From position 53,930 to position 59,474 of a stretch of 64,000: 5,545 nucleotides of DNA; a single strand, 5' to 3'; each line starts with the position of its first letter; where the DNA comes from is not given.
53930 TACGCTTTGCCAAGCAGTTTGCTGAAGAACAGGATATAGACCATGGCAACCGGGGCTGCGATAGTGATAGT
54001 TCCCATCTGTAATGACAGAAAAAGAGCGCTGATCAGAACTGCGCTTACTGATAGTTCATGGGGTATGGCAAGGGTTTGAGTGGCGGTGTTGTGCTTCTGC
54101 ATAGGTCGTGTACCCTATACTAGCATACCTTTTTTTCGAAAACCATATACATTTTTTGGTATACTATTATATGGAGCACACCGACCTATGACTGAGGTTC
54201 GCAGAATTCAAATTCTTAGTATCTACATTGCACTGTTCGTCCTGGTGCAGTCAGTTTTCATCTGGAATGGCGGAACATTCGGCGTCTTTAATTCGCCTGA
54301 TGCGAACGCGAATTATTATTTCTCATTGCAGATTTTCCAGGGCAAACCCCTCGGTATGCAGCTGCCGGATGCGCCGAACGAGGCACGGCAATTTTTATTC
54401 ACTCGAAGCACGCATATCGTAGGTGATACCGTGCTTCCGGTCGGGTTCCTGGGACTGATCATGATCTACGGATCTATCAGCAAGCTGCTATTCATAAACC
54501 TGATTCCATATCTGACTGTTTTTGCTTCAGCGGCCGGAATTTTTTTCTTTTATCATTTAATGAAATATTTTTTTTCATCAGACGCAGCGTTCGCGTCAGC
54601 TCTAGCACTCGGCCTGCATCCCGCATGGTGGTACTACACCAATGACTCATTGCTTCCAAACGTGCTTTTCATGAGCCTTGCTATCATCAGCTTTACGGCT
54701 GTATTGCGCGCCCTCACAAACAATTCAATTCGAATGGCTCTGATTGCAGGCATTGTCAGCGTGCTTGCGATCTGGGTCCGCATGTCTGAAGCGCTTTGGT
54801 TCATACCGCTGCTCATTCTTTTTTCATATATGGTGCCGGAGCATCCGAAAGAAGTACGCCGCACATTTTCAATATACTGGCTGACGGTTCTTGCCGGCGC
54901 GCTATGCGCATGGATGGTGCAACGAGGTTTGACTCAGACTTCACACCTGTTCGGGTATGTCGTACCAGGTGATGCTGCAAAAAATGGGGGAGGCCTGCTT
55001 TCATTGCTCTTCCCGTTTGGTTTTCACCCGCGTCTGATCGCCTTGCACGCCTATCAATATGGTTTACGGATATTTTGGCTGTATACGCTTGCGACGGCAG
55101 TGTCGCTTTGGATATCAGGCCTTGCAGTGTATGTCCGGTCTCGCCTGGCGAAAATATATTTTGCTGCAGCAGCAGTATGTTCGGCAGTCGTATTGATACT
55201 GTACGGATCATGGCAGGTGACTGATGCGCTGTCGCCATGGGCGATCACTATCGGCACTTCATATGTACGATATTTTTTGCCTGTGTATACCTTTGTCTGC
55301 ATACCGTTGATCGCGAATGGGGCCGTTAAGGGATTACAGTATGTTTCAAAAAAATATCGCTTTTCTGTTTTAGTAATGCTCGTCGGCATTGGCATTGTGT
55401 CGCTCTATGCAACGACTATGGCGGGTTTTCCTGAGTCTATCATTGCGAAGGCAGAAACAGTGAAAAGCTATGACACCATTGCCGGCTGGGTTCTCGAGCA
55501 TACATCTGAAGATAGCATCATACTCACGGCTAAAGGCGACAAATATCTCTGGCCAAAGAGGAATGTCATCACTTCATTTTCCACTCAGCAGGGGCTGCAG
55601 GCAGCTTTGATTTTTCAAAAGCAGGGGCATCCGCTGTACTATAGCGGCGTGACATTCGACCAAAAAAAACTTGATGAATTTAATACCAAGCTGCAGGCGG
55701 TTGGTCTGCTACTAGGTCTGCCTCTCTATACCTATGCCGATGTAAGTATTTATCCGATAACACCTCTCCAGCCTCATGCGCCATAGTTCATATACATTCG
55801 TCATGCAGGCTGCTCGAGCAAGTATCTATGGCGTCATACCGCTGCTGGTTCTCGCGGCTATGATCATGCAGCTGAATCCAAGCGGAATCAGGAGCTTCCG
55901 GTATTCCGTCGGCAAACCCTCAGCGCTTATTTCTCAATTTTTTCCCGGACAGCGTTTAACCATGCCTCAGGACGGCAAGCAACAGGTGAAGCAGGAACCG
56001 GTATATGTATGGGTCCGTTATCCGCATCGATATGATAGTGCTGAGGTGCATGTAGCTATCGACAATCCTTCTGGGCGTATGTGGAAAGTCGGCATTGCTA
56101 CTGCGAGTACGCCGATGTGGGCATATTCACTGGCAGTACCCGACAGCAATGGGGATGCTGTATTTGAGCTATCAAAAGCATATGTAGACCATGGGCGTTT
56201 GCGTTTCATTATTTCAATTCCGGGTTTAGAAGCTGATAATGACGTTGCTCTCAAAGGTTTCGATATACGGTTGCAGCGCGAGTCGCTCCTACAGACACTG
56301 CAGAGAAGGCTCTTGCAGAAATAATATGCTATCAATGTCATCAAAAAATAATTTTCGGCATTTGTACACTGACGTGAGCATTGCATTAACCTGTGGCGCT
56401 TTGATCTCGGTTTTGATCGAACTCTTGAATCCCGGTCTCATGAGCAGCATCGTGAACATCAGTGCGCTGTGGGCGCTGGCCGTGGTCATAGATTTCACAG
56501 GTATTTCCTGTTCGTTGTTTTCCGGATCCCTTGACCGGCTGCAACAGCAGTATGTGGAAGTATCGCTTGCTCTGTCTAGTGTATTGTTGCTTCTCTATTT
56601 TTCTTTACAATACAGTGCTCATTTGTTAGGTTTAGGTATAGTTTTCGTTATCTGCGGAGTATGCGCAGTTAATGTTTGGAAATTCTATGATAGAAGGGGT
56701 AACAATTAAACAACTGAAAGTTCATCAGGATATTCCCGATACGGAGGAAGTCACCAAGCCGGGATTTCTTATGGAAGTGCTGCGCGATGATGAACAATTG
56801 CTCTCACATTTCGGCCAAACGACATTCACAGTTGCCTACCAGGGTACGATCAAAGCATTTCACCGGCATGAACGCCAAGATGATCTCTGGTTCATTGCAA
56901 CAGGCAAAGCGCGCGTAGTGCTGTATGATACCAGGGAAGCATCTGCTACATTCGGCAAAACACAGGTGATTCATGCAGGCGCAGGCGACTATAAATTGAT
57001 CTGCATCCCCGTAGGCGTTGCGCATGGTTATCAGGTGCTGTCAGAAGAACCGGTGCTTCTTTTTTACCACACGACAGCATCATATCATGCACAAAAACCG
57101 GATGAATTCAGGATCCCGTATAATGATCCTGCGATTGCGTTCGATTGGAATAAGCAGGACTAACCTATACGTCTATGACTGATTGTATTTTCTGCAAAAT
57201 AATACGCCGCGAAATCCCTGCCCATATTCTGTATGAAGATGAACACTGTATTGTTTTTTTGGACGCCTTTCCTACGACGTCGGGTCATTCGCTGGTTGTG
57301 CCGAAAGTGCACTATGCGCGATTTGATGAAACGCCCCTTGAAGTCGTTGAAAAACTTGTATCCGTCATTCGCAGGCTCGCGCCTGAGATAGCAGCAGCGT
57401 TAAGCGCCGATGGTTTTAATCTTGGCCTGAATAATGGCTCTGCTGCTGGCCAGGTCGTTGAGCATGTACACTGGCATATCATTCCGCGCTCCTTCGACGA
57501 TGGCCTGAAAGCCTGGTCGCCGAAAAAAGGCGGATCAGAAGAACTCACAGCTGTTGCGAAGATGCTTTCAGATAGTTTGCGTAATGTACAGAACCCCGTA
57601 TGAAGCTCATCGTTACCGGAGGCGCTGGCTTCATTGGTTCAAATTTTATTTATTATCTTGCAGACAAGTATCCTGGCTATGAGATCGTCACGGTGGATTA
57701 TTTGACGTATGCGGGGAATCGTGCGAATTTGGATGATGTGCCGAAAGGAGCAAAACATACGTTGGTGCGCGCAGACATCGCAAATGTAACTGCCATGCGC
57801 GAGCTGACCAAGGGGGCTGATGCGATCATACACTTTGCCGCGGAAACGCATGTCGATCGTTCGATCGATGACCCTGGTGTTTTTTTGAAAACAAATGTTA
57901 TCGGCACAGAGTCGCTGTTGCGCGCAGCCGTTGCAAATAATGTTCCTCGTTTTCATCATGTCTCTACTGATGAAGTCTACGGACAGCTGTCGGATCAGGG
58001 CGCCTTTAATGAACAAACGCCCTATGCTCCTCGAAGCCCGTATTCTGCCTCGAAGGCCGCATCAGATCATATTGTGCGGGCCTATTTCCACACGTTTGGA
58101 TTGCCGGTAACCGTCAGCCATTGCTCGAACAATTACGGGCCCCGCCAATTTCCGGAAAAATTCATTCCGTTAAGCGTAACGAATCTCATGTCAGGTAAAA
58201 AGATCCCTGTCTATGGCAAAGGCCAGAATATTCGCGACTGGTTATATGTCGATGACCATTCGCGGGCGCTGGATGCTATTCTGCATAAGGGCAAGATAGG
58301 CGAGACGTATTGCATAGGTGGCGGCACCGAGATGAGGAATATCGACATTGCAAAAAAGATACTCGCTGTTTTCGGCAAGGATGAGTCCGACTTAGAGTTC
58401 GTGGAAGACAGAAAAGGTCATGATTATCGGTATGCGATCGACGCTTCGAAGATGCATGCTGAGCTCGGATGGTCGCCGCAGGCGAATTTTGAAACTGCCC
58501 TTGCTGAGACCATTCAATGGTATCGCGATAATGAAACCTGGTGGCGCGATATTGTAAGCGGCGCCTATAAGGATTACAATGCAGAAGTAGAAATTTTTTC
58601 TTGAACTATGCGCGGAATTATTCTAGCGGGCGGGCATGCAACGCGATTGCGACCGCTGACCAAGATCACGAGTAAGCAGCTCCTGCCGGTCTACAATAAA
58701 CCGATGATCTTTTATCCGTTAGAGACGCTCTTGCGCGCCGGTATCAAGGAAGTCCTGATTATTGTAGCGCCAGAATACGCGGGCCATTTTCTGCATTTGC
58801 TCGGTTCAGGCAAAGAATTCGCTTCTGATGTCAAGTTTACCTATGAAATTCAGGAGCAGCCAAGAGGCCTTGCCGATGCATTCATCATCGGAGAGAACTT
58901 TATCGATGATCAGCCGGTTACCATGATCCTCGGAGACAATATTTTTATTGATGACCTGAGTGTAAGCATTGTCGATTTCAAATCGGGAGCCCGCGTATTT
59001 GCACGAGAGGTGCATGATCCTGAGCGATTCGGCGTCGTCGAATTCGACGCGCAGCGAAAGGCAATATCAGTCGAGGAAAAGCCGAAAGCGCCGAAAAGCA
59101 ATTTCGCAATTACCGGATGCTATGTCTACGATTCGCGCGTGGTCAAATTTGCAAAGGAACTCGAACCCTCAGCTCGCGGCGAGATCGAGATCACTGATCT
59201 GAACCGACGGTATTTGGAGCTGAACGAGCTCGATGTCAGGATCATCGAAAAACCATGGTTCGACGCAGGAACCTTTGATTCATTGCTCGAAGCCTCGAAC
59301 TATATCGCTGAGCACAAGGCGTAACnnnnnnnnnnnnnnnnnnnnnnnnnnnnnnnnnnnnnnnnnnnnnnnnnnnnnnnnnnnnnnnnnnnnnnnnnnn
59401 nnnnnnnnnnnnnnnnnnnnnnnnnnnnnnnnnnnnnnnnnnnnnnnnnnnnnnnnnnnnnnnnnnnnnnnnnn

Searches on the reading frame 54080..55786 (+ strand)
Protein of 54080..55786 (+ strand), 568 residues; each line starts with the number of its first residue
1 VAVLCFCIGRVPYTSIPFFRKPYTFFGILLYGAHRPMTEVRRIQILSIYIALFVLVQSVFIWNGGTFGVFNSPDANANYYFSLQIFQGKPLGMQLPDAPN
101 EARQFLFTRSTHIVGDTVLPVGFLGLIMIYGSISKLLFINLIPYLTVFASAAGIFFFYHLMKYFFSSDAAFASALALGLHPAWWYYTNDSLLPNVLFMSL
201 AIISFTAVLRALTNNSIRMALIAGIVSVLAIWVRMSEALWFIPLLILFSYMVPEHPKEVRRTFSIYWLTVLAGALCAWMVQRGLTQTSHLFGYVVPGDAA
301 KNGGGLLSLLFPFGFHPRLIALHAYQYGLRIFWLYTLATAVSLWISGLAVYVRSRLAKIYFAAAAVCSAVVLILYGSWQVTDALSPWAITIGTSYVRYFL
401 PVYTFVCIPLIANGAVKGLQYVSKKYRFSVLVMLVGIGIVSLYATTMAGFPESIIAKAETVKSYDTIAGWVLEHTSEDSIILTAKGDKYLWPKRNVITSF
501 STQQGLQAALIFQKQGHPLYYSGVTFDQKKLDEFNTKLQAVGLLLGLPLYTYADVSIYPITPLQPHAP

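Call 12: search_protein_families(library=pfam, proteins=[window:54080-55786:+], max_evalue=0.001)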
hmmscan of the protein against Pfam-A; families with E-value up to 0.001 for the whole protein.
window:54080-55786:+ (568 aa): 1 family
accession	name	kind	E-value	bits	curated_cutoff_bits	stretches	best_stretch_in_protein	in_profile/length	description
PF13231.12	PMT_2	-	1.7e-06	28.8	26.1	1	147-276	29-154/160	Dolichyl-phosphate-mannose-protein mannosyltransferase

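Call 86: search_protein_families(library=ncbifam, proteins=[window:54080-55786:+], max_evalue=0.00001)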
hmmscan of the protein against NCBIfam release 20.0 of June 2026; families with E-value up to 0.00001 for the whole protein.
window:54080-55786:+ (568 aa): 0 families

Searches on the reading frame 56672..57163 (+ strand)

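Call 12: search_protein_families(library=pfam, proteins=[window:56672-57163:+], max_evalue=0.001)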
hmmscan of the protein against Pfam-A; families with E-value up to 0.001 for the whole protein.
window:56672-57163:+ (163 aa): 3 families
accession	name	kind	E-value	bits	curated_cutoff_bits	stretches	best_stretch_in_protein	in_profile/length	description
PF00908.23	dTDP_sugar_isom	-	8.1e-20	71.6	27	1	32-160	26-153/168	dTDP-4-dehydrorhamnose 3,5-epimerase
PF14667.12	Polysacc_synt_C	-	1.3e-05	25.7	28.7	1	31-146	6-111/111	Polysaccharide biosynthesis C-terminal domain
PF07883.17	Cupin_2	-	0.00011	22.3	27.2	1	53-130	4-66/70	Cupin domain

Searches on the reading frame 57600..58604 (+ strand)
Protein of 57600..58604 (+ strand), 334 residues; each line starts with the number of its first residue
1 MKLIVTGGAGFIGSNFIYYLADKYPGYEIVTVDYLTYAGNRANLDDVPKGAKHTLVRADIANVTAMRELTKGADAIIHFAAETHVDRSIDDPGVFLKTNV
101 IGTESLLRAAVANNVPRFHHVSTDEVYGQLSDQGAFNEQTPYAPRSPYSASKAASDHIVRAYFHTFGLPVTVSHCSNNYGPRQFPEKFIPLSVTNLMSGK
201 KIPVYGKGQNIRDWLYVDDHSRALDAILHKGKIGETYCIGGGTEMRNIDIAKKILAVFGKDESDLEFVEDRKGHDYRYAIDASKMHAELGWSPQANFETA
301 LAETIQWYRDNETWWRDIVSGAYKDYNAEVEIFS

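Call 12: search_protein_families(library=pfam, proteins=[window:57600-58604:+], max_evalue=0.001)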
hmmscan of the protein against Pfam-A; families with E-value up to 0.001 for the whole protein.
window:57600-58604:+ (334 aa): 7 families
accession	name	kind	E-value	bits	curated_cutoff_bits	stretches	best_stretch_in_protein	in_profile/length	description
PF16363.11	GDP_Man_Dehyd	-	7e-80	269.4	27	1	4-304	1-332/332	GDP-mannose 4,6 dehydratase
PF01370.27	Epimerase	-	1.8e-65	221.2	20.9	1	4-240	2-240/240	NAD dependent epimerase/dehydratase family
PF01073.25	3Beta_HSD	-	3.6e-20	72.6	22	1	4-220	1-221/280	3-beta hydroxysteroid dehydrogenase/isomerase family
PF07993.18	NAD_binding_4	-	4.8e-15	55.9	20.1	1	65-177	81-206/258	Male sterility protein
PF02719.21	Polysacc_synt_2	-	1.4e-14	54.4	20.2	1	4-126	2-131/293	Polysaccharide biosynthesis protein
PF04321.23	RmlD_sub_bind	-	5.3e-14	52.4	27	1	1-164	1-141/287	RmlD substrate binding domain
PF13460.12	NAD_binding_10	-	1.5e-09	38.4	27.2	1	7-161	1-133/184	NAD(P)H-binding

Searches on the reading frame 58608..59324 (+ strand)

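Call 12: search_protein_families(library=pfam, proteins=[window:58608-59324:+], max_evalue=0.001)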
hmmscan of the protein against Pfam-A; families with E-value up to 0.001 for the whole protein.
window:58608-59324:+ (238 aa): 2 families
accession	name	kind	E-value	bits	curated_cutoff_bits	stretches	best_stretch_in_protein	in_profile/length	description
PF00483.29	NTP_transferase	-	1.7e-61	208.4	21.2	1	3-234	2-243/245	Nucleotidyl transferase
PF12804.13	NTP_transf_3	-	1.5e-10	41.9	27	1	3-116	1-101/160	MobA-like NTP transferase domain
